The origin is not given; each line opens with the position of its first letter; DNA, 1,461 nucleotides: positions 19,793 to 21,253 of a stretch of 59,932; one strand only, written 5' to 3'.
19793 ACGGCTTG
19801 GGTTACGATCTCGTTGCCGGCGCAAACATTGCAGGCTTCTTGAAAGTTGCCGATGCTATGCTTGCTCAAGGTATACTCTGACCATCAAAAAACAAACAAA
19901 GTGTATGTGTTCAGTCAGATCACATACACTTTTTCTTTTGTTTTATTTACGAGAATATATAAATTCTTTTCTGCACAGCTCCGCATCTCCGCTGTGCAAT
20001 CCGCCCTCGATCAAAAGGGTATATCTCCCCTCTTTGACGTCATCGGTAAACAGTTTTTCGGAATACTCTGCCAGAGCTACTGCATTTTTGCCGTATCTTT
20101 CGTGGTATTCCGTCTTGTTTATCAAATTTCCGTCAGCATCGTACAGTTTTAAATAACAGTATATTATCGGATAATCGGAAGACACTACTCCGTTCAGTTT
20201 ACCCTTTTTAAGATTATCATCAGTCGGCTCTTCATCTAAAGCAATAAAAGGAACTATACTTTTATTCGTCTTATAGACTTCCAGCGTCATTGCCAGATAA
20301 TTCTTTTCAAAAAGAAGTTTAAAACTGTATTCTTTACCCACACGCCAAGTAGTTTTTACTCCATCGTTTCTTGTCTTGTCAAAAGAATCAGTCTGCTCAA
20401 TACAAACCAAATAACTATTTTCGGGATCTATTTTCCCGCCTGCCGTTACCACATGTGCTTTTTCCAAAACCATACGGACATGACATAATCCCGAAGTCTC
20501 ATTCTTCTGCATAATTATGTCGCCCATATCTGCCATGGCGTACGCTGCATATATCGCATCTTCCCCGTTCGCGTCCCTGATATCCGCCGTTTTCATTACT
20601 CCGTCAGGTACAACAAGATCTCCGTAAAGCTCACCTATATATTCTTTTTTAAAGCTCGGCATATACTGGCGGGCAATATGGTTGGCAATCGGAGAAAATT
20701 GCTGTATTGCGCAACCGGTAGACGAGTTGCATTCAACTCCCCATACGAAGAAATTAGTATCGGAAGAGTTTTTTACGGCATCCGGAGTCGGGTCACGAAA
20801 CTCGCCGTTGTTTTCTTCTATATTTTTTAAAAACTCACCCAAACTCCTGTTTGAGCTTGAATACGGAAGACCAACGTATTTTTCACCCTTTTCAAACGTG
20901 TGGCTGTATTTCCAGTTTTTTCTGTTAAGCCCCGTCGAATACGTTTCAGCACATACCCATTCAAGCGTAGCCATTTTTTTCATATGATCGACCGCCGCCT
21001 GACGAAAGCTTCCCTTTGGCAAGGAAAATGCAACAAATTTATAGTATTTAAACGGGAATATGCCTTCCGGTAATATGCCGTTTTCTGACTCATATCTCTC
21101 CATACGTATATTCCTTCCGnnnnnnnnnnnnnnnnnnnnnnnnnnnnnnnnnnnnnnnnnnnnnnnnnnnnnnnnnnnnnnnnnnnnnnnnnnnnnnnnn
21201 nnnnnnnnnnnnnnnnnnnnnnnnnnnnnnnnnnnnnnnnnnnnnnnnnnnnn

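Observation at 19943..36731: Five copies of an unassigned secreted module with conserved Cys, His and EQTD: candidate new papain-fold (NlpC/P60-like) hydrolase family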

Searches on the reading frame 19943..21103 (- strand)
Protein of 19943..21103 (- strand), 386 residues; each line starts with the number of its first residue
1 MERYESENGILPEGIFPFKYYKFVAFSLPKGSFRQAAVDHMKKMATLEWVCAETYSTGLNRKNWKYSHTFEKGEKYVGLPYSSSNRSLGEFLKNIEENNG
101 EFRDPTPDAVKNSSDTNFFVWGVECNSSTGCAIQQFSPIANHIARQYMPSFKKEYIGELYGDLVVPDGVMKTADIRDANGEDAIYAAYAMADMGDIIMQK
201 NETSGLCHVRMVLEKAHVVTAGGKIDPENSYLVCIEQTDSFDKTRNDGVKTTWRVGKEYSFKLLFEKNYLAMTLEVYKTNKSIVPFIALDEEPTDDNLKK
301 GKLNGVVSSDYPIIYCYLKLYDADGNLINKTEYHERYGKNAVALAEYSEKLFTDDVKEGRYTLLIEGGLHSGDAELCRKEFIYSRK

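Call 3: search_protein_families(library=pfam, proteins=[window:19943-21103:-], max_evalue=0.1)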
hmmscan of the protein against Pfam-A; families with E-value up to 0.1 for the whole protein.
window:19943-21103:- (386 aa): 0 families

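Call 4: search_protein_families(library=ncbifam, proteins=[window:19943-21103:-], max_evalue=0.1)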
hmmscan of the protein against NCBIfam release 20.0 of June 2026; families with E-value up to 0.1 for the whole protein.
window:19943-21103:- (386 aa): 0 families
